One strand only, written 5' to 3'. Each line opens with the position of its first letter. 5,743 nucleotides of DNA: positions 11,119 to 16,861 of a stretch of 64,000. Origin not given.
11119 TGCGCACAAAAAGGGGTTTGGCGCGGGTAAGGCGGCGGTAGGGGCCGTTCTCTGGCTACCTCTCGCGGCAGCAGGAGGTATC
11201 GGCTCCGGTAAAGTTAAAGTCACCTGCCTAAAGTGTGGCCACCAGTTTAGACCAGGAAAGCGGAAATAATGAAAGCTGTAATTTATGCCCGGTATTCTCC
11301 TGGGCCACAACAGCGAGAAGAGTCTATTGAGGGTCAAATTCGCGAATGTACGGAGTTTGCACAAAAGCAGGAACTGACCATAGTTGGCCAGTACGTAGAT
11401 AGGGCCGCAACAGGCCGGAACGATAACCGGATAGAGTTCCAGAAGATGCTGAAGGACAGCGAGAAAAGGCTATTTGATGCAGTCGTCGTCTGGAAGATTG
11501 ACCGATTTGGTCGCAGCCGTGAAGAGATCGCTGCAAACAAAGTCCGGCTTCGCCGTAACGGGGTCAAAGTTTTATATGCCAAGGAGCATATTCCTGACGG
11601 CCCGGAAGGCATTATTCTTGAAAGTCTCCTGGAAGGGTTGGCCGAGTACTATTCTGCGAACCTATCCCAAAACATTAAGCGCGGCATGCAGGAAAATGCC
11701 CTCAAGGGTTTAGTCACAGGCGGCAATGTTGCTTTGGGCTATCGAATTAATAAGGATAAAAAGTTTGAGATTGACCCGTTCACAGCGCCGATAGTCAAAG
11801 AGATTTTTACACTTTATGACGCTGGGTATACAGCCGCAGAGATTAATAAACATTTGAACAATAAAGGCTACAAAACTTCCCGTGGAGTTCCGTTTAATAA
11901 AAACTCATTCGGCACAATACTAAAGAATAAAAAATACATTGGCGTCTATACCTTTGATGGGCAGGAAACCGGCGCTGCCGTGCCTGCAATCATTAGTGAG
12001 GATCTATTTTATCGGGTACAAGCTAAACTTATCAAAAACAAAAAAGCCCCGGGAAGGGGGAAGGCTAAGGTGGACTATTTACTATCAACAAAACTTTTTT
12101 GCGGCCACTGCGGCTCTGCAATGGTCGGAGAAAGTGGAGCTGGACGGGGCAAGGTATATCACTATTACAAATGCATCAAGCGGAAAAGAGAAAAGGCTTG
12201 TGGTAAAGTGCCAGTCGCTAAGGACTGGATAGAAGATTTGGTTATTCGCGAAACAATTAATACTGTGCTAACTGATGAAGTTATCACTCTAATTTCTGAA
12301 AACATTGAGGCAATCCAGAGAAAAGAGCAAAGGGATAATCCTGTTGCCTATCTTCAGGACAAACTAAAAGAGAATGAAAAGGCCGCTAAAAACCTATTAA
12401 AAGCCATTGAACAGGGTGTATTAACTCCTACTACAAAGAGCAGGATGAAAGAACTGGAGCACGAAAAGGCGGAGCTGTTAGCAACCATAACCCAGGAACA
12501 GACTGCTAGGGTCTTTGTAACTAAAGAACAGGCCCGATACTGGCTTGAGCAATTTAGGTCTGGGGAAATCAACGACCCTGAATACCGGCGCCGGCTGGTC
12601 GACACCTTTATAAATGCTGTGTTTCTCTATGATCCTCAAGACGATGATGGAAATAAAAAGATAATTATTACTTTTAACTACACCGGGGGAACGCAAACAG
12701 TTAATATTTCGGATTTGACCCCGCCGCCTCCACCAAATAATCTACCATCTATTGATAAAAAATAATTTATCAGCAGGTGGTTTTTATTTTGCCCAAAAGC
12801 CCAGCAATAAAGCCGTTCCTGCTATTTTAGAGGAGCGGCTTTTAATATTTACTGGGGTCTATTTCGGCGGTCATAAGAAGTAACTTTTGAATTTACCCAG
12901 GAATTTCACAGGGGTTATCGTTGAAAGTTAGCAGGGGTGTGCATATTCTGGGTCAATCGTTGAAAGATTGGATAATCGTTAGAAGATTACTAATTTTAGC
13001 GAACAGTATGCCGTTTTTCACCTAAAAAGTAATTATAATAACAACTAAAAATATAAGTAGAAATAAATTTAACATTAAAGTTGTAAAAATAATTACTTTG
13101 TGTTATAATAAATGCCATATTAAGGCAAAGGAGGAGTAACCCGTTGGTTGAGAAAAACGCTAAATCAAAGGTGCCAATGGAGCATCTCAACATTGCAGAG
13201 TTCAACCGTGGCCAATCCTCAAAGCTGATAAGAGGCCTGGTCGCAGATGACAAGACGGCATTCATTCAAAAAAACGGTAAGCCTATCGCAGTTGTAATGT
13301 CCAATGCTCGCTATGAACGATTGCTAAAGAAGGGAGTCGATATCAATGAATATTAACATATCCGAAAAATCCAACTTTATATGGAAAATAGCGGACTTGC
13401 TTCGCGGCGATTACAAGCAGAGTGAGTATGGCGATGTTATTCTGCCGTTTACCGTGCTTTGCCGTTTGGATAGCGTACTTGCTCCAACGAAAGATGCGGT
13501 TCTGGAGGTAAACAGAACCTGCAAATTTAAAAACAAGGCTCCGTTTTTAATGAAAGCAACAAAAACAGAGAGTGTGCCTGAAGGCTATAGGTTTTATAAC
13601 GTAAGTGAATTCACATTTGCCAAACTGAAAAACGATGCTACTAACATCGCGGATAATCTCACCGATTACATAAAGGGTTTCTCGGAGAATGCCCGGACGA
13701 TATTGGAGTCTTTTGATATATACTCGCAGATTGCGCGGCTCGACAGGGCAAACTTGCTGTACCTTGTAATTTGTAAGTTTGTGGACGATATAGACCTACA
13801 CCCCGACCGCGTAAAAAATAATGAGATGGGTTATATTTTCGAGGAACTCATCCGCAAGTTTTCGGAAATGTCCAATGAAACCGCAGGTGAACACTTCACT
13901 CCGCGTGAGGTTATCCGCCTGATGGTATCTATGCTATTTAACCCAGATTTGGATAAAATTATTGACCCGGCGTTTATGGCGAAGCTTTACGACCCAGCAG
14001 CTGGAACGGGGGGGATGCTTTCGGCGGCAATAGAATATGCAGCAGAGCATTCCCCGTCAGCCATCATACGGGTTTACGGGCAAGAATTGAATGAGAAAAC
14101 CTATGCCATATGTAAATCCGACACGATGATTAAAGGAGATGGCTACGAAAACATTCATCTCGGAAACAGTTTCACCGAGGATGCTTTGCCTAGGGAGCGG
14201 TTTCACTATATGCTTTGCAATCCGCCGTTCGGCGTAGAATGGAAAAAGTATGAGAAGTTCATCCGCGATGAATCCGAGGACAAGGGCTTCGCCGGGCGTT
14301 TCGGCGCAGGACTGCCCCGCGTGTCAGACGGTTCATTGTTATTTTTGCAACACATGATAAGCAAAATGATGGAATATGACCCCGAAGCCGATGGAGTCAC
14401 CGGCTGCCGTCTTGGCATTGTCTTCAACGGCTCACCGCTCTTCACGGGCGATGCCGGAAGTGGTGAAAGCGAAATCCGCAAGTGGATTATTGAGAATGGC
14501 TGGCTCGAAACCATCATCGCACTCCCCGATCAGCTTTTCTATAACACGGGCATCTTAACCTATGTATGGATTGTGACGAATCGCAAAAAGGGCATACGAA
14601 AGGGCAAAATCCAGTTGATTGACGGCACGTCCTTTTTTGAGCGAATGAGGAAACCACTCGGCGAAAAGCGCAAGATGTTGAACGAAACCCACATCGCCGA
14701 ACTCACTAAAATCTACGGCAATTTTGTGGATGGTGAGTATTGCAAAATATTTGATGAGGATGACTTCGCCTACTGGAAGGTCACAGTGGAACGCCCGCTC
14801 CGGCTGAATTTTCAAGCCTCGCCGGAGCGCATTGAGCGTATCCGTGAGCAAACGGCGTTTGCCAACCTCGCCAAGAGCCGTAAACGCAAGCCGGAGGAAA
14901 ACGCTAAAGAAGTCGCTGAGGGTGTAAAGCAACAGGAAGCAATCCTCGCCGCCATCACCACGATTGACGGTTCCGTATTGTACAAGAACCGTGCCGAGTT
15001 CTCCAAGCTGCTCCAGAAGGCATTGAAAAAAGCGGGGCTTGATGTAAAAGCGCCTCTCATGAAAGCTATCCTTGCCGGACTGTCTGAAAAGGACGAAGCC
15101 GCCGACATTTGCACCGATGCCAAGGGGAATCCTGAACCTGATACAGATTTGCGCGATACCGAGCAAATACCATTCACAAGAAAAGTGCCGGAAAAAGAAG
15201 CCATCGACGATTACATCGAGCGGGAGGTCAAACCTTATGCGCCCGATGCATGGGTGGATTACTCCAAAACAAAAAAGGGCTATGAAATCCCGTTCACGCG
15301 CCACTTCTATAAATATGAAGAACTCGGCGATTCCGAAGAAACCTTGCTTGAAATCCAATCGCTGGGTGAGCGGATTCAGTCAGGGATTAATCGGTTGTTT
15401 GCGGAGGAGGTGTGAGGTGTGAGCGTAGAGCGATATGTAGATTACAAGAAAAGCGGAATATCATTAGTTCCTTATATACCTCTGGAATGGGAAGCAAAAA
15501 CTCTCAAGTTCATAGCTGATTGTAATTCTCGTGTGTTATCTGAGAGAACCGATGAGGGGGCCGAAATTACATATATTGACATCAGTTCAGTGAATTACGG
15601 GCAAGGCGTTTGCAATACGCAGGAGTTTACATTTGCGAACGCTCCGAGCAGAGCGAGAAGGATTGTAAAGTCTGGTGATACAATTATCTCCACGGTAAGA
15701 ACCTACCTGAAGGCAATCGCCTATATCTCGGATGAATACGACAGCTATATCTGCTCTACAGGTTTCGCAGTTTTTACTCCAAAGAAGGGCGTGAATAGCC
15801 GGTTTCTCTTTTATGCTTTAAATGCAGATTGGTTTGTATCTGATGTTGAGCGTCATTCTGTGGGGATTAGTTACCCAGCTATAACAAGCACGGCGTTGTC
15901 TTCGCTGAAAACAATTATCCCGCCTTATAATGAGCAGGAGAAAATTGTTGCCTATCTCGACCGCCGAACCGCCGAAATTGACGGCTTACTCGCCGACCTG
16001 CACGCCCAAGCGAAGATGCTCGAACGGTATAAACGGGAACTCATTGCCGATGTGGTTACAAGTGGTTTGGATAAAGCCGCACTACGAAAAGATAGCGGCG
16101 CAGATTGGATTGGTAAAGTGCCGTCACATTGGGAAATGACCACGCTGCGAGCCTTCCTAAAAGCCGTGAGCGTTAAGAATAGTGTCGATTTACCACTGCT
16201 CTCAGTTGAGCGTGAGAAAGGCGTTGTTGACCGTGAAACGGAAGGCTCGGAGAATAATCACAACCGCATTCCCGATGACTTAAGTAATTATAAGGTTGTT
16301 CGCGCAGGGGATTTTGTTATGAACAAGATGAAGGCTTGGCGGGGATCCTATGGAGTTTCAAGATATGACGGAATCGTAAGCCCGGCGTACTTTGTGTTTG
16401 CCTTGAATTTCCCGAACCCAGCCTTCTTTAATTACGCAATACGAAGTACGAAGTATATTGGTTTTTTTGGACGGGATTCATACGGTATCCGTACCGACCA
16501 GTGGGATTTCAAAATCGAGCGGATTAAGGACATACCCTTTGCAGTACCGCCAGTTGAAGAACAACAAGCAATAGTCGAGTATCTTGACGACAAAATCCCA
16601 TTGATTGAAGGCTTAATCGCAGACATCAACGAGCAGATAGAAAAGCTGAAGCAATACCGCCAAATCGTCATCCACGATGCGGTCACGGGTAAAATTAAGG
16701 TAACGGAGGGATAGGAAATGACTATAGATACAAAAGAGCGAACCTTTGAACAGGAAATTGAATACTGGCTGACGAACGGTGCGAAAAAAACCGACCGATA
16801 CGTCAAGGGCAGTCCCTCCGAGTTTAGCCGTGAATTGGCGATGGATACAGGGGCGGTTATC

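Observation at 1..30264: Two diverged copies of the same replication module lie head-to-head around a central restriction-modification and immunity island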

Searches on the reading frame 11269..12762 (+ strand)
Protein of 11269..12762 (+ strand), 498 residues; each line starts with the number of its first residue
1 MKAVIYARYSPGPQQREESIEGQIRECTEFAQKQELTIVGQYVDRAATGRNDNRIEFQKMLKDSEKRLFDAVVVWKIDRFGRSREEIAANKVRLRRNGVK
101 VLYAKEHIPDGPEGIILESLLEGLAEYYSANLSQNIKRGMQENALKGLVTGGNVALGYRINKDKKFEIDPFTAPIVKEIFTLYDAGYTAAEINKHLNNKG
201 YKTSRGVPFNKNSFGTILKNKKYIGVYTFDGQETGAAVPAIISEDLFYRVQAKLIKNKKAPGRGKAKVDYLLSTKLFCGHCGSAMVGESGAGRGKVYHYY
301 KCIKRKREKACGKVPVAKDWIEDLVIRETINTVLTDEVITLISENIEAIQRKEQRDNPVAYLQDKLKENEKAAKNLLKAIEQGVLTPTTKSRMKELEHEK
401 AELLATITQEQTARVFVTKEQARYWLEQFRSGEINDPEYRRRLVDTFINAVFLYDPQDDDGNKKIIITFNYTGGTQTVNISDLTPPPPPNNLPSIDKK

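Call 9: search_protein_families(library=pfam, proteins=[window:11269-12762:+], max_evalue=0.01)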
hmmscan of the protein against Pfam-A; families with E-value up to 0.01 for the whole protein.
window:11269-12762:+ (498 aa): 3 families
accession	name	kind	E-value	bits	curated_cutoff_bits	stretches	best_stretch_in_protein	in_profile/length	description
PF00239.26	Resolvase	-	5.4e-29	101.6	23.3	1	3-147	1-143/145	Resolvase, N terminal domain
PF07508.19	Recombinase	-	2.8e-18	66.5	21.1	1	172-255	3-100/102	Recombinase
PF13408.12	Zn_ribbon_recom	-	4e-13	50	25.3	1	271-327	1-55/58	Recombinase zinc beta ribbon domain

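Call 27: find_encoding_contigs(protein=window:11269-12762:+, flank=10000, max_places=6)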
Protein window:11269-12762:+ (498 aa): 1 contig read that carries it; 1 place shown.
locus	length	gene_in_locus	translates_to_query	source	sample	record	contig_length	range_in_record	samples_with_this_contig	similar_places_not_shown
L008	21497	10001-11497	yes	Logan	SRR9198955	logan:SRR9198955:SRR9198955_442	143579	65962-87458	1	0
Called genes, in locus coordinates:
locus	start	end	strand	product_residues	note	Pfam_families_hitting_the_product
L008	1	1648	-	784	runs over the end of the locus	PF08706:D5_N (weak), PF03288:Pox_D5 (faint), PF19263:DUF5906, PF02257:RFX_DNA_binding (weak)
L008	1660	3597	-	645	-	PF00476:DNA_pol_A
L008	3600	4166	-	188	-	PF10991:Enc34_ssDNA-bd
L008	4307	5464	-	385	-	PF10926:DUF2800, PF12705:PDDEXK_1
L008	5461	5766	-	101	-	-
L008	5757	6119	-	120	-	-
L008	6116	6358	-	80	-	-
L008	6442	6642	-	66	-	-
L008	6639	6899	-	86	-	-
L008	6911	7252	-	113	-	PF12957:DUF3846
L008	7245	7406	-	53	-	-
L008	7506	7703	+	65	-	-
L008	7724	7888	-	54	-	-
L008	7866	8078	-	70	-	PF13560:HTH_31, PF01381:HTH_3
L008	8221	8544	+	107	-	PF01381:HTH_3, PF12844:HTH_19, PF13443:HTH_26 (weak), PF13560:HTH_31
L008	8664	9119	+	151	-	PF06114:Peptidase_M78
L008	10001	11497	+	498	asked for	PF00239:Resolvase, PF07508:Recombinase, PF13408:Zn_ribbon_recom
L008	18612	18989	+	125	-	PF13560:HTH_31, PF01381:HTH_3, PF12844:HTH_19 (weak)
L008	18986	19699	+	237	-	PF06114:Peptidase_M78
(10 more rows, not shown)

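Call 35: find_related_loci(query=window:11269-12762:+, collection=viral_contigs, flank=10000)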
Query window:11269-12762:+ (498 aa) in viral_contigs; peptide patterns used: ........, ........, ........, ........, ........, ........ (x = any residue, [..] = any of these).
19 stretches matched a pattern; 1 encode a relative of the query (tblastn E <= 1e-3); 1 distinct loci.
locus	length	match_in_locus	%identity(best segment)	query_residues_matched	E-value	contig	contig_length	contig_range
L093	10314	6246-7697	41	3-480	7e-117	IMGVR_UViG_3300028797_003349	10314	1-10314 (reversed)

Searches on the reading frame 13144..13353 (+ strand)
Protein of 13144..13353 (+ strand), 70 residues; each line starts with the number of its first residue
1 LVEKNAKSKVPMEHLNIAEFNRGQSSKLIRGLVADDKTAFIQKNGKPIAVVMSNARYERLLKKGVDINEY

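Call 52: search_protein_families(library=pfam, proteins=[window:13144-13353:+], max_evalue=0.001)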
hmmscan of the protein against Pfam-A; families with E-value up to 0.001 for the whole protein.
window:13144-13353:+ (70 aa): 1 family
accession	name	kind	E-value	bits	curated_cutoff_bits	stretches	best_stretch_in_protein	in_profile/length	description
PF02604.26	PhdYeFM_antitox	-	0.00018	21.6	29.8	1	12-62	1-50/74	Antitoxin Phd_YefM, type II toxin-antitoxin system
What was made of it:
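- On Phd/YefM antitoxin: 21.6 bits against a cut-off of 29.8 (call 52).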

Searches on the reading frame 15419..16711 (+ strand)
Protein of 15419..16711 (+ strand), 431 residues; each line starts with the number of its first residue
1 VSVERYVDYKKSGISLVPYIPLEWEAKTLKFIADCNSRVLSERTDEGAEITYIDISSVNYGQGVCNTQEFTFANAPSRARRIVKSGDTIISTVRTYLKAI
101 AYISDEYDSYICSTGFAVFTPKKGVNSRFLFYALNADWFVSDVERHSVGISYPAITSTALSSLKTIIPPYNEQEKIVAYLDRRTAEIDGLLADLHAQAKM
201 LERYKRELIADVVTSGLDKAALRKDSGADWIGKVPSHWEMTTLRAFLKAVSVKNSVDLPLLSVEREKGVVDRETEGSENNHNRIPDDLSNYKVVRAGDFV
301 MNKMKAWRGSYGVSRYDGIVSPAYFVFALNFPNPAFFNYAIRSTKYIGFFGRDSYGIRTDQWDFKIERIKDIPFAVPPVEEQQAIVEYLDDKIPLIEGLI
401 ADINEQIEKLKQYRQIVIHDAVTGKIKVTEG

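Call 10: search_protein_families(library=pfam, proteins=[window:15419-16711:+], max_evalue=0.01)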
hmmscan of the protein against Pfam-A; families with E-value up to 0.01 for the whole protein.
window:15419-16711:+ (431 aa): 1 family
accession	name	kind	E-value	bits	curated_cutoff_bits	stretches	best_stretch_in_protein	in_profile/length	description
PF01420.25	Methylase_S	-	1.1e-20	75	22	2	21-185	1-154/168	Type I restriction modification DNA specificity domain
